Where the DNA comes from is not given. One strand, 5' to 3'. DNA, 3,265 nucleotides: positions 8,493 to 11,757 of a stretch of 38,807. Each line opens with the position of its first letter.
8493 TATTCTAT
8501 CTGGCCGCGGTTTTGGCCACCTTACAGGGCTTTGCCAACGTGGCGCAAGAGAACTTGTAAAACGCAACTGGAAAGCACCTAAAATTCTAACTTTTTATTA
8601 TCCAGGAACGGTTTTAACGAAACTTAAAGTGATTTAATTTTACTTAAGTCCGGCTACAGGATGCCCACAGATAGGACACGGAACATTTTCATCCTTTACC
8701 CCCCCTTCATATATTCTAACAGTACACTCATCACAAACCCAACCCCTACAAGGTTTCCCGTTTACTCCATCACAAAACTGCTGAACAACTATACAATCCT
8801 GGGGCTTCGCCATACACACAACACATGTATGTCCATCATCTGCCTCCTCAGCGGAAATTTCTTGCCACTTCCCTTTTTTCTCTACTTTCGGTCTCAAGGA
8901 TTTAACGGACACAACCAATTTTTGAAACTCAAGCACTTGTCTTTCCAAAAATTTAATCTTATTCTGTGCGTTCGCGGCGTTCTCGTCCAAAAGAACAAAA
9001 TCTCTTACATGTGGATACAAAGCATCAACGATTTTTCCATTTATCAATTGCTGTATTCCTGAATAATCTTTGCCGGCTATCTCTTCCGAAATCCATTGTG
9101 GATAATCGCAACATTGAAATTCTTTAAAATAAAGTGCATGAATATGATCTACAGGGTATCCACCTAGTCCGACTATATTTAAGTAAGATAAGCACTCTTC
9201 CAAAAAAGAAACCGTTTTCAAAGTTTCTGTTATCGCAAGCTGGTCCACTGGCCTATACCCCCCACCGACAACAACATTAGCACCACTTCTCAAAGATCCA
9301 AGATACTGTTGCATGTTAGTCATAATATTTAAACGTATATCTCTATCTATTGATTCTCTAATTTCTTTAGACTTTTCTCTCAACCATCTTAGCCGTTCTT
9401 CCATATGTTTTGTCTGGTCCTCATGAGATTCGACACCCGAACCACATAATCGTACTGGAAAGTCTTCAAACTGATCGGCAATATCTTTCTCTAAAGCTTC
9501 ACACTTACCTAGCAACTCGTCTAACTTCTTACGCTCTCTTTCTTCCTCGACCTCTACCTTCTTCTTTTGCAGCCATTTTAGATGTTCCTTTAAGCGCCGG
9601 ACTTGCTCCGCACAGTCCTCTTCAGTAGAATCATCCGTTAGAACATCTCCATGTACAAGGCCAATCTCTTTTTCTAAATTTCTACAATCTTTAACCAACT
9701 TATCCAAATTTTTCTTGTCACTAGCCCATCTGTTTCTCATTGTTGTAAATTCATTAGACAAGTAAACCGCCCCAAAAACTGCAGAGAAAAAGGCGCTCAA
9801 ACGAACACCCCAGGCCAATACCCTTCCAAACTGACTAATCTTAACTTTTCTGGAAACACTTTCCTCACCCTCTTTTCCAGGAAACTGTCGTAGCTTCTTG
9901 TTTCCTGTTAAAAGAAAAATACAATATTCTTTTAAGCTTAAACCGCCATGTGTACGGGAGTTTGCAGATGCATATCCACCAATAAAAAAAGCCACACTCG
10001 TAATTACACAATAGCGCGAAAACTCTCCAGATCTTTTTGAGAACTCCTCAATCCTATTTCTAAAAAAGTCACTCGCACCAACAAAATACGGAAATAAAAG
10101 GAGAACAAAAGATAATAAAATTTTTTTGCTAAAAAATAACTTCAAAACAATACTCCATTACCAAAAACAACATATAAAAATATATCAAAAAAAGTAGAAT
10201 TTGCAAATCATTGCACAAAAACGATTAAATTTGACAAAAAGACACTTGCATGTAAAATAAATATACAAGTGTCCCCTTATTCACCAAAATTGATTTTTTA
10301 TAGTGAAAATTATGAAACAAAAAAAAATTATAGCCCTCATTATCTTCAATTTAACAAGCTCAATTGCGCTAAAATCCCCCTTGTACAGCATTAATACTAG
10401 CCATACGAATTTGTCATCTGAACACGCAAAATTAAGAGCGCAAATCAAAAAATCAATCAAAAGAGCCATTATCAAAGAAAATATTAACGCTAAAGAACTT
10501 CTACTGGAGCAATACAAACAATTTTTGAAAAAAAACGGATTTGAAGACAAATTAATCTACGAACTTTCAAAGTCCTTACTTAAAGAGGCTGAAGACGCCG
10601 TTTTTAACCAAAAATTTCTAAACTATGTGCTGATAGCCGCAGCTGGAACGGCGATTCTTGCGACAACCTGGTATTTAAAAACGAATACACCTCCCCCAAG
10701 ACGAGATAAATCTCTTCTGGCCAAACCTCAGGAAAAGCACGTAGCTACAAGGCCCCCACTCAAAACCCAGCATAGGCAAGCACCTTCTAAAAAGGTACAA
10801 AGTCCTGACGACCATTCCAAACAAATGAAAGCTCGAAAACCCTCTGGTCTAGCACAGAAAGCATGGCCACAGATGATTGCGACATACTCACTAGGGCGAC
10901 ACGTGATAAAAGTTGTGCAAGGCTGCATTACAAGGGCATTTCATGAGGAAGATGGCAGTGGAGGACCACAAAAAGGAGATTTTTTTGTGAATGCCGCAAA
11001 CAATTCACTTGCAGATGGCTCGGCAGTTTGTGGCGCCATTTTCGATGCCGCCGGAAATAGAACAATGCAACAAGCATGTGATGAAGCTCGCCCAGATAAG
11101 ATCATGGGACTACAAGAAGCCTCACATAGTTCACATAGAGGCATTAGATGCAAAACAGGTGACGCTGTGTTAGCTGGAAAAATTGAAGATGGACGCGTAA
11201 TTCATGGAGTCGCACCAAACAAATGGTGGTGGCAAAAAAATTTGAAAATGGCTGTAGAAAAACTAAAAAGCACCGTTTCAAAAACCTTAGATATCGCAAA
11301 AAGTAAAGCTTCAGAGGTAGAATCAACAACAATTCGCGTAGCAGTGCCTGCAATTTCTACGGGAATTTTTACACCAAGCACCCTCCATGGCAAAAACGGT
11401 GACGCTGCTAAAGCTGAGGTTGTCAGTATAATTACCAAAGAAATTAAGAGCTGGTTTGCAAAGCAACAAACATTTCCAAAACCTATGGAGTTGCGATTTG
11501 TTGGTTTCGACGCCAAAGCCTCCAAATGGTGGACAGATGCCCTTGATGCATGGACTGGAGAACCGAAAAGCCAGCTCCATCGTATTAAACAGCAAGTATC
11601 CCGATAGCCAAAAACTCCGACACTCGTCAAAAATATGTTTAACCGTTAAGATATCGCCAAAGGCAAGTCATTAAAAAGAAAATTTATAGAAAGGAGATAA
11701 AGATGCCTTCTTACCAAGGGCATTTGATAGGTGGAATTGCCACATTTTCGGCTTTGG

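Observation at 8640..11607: Divergent pair of membrane-anchored proteins carrying a RING-like finger and a macrodomain: candidate ubiquitin/ADP-ribose module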

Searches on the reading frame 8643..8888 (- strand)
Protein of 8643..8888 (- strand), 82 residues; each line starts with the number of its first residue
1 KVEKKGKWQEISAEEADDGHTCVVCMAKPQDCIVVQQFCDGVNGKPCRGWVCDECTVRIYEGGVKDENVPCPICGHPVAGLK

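Call 26: search_protein_families(library=pfam, proteins=[window:8643-8867:-], max_evalue=10)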
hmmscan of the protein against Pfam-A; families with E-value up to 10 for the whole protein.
window:8643-8867:- (75 aa): 7 families
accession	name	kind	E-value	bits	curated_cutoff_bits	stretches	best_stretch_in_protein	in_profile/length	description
PF13920.12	zf-C3HC4_3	-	0.00016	21.8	27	1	12-72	2-47/49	Zinc finger, C3HC4 type (RING finger)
PF18439.7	zf_UBZ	-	0.047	13.8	25.6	2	61-71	2-12/32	Ubiquitin-Binding Zinc Finger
PF14471.11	DUF4428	-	0.14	12.5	27.8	1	42-53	20-31/51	Domain of unknown function (DUF4428)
PF00097.31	zf-C3HC4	-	0.32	11.3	21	1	15-67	1-40/40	Zinc finger, C3HC4 type (RING finger)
PF07800.18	DUF1644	-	0.44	11.1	25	1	13-47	3-34/166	Protein of unknown function (DUF1644)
PF13639.12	zf-RING_2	-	1.6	9.5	27.3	0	14-67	2-43/44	Ring finger domain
PF00641.23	Zn_ribbon_RanBP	-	6.1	6.7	27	1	43-51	5-13/30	Zn-finger in Ran binding protein and others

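Call 27: search_solved_structures(query=window:8643-8867:-, max_evalue=10, show_alignments=5)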
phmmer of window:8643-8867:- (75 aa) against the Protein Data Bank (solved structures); distinct sequences matched with E-value up to 10: 14.
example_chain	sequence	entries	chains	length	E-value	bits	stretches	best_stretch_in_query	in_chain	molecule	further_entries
6vjv_A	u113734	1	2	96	0.15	15.5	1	37-61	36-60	Ferredoxin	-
2vje_A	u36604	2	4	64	0.27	14.6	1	14-72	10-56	E3 UBIQUITIN-PROTEIN LIGASE MDM2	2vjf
2hdp_A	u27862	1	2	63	0.29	14.6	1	14-72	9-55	Ubiquitin-protein ligase E3 Mdm2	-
6sqo_A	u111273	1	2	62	0.3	14.5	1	14-72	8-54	E3 ubiquitin-protein ligase Mdm2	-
6sqp_B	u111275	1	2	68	0.32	14.4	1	14-72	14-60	E3 ubiquitin-protein ligase Mdm2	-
6sqr_A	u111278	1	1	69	0.33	14.3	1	14-72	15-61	E3 ubiquitin-protein ligase Mdm2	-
6sqp_C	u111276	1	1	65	0.34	14.3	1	14-72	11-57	E3 ubiquitin-protein ligase Mdm2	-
6sqp_A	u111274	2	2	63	0.35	14.3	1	14-72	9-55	E3 ubiquitin-protein ligase Mdm2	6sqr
6sqr_D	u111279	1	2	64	0.36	14.2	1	14-72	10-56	E3 ubiquitin-protein ligase Mdm2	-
6sqs_A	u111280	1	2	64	0.37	14.2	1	14-72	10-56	E3 ubiquitin-protein ligase Mdm2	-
7ai0_AAA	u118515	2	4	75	0.46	13.9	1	14-72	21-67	E3 ubiquitin-protein ligase Mdm2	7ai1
7ahy_AAA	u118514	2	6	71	0.51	13.8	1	14-72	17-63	E3 ubiquitin-protein ligase Mdm2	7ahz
5mnj_C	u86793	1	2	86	0.56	13.6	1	14-72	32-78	E3 ubiquitin-protein ligase Mdm2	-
1ffk_W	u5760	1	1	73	1.4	12.4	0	50-71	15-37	RIBOSOMAL PROTEIN L37AE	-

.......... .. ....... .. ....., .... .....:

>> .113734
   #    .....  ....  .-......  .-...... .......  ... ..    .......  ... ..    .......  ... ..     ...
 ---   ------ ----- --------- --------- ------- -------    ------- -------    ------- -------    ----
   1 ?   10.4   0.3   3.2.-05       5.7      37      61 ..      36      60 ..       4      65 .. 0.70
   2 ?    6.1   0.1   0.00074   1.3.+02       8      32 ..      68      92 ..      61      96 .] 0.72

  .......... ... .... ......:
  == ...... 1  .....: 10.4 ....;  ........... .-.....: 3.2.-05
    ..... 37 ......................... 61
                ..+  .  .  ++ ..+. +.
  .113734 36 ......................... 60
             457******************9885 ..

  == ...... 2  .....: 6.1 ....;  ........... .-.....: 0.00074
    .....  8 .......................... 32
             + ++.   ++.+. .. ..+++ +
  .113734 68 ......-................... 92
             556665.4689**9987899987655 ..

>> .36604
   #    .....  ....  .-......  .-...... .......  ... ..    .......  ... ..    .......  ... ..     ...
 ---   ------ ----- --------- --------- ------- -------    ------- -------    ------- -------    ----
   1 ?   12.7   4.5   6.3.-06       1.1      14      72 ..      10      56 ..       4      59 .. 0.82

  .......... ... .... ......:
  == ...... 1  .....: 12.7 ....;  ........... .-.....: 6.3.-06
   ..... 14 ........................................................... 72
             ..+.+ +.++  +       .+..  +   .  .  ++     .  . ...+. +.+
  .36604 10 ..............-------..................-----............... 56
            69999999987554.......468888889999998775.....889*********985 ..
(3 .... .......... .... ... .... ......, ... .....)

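Call 39: search_protein_families(library=pfam, proteins=[window:8643-8870:-], max_evalue=10)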
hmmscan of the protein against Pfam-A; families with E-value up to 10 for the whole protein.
seq(76 aa): 7 families
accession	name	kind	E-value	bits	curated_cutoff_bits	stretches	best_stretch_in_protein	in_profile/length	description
PF13920.12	zf-C3HC4_3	-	0.00017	21.8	27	1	13-73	2-47/49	Zinc finger, C3HC4 type (RING finger)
PF18439.7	zf_UBZ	-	0.05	13.7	25.6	2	62-72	2-12/32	Ubiquitin-Binding Zinc Finger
PF14471.11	DUF4428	-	0.17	12.2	27.8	1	43-54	20-31/51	Domain of unknown function (DUF4428)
PF07800.18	DUF1644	-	0.45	11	25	1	14-48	3-34/166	Protein of unknown function (DUF1644)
PF00097.31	zf-C3HC4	-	0.45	10.9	21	1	16-68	1-40/40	Zinc finger, C3HC4 type (RING finger)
PF13639.12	zf-RING_2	-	1.7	9.4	27.3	0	15-68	2-43/44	Ring finger domain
PF00641.23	Zn_ribbon_RanBP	-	6.2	6.6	27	1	44-52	5-13/30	Zn-finger in Ran binding protein and others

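Call 45: predict_structure(protein=window:8643-8888:-)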
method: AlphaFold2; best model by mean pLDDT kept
length: 82 residues; sequences in the alignment: 1
mean_pLDDT: 48.2   pTM: 0.35
mean pLDDT of the five models: 48.2, 46.4, 42.9, 37.9, 37.0
residues with pLDDT >= 90: 0; 70-90: 0; 50-70: 40; < 50: 42
segments of 3 or more residues with pLDDT < 50: 1-5, 26-57, 79-82
pLDDT, mean of each block of 10 residues (from residue 1): 47 52 50 46 37 45 56 55 37
secondary structure, 60 per line:
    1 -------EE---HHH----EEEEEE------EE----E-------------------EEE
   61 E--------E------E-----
elements in order: E20-25 E58-61

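Call 53: fold_search(model_id=the predicted structure, library=pdb)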
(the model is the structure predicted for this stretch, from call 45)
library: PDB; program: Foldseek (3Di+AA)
matches with E <= 10: 3; with E <= 0.001: 0
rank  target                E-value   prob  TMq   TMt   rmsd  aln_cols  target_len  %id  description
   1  3oam_B                6.5e+00  0.01  0.20  0.10   8.2        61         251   16  Crystal structure of cytidylyltransferase from Vibrio cholerae (released 2010-09-22)
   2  7eya_L                9.0e+00  0.01  0.17  0.15  12.9        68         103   12  Local CryoEM structure of the SARS-CoV-2 S6PV2 in complex with BD-804 Fab (released 2021-09-08)
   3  3pol                  9.6e+00  0.02  0.28  0.12   7.4        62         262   14  2.3 Angstrom Crystal Structure of 3-deoxy-manno-octulosonate Cytidylyltransferase (kdsB) from Acinetobacter baumannii. (released 2010-12-08)

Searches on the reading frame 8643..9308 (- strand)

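Call 26: search_protein_families(library=pfam, proteins=[window:8643-9308:-], max_evalue=10)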
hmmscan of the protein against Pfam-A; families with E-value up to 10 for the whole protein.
window:8643-9308:- (222 aa): 2 families
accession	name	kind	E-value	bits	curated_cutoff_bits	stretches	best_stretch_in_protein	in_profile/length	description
PF13920.12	zf-C3HC4_3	-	0.0035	17.6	27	1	160-219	3-47/49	Zinc finger, C3HC4 type (RING finger)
PF07800.18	DUF1644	-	6.7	7.2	25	1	160-194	3-34/166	Protein of unknown function (DUF1644)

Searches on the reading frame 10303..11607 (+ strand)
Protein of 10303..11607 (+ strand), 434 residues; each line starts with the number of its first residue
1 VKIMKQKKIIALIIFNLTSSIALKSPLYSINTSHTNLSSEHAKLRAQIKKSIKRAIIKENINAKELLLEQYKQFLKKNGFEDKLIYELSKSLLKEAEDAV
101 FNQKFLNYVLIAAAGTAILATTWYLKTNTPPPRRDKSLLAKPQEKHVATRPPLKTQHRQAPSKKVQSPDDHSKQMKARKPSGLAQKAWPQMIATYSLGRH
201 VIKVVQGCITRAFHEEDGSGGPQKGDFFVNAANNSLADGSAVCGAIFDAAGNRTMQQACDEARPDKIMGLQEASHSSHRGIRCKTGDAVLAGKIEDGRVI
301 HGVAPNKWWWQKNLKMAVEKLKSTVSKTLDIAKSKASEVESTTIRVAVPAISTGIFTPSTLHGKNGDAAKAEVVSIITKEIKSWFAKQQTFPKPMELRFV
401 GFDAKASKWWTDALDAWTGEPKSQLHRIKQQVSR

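Call 3: search_protein_families(library=pfam, proteins=[window:10303-11607:+], max_evalue=1)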
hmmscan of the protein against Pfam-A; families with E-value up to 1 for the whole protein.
window:10303-11607:+ (434 aa): 2 families
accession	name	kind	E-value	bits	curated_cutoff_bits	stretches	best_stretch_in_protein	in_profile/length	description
PF01661.27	Macro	-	2.4e-11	44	22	1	229-357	1-108/118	Macro domain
PF24582.1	DUF7609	-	0.2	12.4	27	0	8-56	6-54/85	Domain of unknown function (DUF7609)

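Call 5: search_solved_structures(query=window:10303-11607:+, max_evalue=10, show_alignments=3)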
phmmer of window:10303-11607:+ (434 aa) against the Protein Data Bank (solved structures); distinct sequences matched with E-value up to 10: 26.
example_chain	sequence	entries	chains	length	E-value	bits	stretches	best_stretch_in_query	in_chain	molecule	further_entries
5lcc_A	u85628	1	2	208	0.00049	22.6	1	225-356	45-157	MACROD-TYPE MACRODOMAIN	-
5fud_A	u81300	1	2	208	0.0013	21.2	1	226-356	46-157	O-ACETYL-ADP-RIBOSE DEACETYLASE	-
5l9k_A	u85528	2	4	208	0.0013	21.2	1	225-356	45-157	MACROD-TYPE MACRODOMAIN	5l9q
5lau_A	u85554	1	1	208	0.0024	20.3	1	225-356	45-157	MacroD-type macrodomain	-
5cb3_A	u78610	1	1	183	0.0084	18.5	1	224-357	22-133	O-acetyl-ADP-ribose deacetylase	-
1spv_A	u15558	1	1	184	0.0087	18.4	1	225-357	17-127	putative polyprotein/phosphatase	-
3v45_A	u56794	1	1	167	0.014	17.7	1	221-263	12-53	Serine hydrolase OSH55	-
5lbp_A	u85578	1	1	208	0.016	17.5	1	225-356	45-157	MacroD-type macrodomain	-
4jvv_A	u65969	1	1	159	0.017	17.5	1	223-263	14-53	evolved variant of the computationally designed serine hydrolase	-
4k0c_A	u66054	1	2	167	0.017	17.4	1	223-263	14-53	designed serine hydrolase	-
4jca_A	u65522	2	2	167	0.019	17.4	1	223-263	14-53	serine hydrolase | Evolved variant of computationally designed serine hydrolase OSH55.4_H1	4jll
4ess_A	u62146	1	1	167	0.019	17.4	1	223-263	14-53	OR187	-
4kyb_A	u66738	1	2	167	0.019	17.4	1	223-263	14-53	Designed Protein OR342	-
4etj_A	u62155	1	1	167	0.019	17.4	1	223-263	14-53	Serine hydrolase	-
4j4z_A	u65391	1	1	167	0.019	17.3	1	223-263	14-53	Designed serine hydrolase variant OSH55.4_H1.2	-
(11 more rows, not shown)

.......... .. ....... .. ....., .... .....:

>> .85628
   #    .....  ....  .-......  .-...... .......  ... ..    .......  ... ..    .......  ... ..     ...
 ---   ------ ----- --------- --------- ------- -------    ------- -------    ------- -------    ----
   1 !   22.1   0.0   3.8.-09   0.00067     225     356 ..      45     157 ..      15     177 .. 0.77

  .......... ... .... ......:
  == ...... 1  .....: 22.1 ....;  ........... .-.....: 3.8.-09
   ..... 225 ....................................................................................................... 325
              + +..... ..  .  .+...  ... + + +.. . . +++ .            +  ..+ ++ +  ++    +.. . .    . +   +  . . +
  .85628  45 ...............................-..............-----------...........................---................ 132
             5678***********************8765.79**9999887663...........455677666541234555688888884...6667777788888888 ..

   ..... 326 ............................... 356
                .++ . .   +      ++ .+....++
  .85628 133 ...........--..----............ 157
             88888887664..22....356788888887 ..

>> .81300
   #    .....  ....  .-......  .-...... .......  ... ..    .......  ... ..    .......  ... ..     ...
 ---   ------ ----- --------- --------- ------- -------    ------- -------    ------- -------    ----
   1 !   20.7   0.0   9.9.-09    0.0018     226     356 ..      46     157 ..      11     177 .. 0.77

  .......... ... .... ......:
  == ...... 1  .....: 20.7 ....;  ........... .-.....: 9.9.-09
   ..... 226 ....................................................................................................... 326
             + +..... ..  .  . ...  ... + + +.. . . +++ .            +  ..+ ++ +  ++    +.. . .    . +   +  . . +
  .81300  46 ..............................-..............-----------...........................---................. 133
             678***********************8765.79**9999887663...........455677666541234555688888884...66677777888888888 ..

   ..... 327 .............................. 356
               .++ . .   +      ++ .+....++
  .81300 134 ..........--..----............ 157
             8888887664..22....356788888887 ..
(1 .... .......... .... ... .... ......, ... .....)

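Call 8: find_homologous_proteins(query=window:10303-11607:+, max_evalue=0.01)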
Query window:10303-11607:+ (434 aa): 2 proteins with E <= 0.01 among 8000 candidates.
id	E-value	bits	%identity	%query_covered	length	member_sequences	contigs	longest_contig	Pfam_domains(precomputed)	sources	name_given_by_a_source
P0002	1.0e-284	962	100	99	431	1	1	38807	PF01661.28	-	-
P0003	1.3e-3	36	35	30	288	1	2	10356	PF01661.28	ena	-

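Call 40: find_encoding_contigs(protein=P0003, flank=6000, max_places=3)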
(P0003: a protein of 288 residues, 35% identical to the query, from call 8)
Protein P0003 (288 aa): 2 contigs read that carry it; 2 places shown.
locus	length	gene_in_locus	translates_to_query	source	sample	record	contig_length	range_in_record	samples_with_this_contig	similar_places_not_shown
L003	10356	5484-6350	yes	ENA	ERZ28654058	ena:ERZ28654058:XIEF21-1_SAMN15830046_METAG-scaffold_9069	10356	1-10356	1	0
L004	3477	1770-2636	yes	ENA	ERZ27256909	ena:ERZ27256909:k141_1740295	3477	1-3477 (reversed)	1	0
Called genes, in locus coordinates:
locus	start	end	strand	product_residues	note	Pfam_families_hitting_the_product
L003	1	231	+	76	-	?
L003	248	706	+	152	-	PF05105:Phage_holin_4_1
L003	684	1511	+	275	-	PF05257:CHAP, PF01471:PG_binding_1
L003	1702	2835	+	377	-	-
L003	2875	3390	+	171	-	-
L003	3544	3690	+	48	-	-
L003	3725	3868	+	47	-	-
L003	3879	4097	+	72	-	PF01844:HNH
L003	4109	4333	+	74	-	-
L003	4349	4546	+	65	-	-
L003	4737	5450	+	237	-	-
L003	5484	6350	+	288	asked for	PF01661:Macro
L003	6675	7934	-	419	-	PF08238:Sel1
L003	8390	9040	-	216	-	PF14353:CpXC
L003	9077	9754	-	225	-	-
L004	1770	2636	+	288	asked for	PF01661:Macro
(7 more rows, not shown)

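Call 55: find_related_loci(query=window:10303-11604:+, collection=viral_contigs, flank=5000)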
Query window:10303-11604:+ (434 aa) in viral_contigs; peptide patterns used: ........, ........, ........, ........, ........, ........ (x = any residue, [..] = any of these).
10 stretches matched a pattern, but none encodes a relative of the query by tblastn (E <= 1e-3).

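Call 57: search_protein_families(library=padloc, proteins=[window:10303-11604:+], max_evalue=0.01)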
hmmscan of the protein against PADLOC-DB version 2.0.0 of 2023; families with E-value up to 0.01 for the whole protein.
window:10303-11604:+ (434 aa): 0 families

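Call 65: find_related_loci(query=window:10303-11604:+, collection=metagenome_contigs, flank=6000)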
Query window:10303-11604:+ (434 aa) in metagenome_contigs; peptide patterns used: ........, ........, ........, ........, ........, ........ (x = any residue, [..] = any of these).
152 stretches matched a pattern, but none encodes a relative of the query by tblastn (E <= 1e-3).
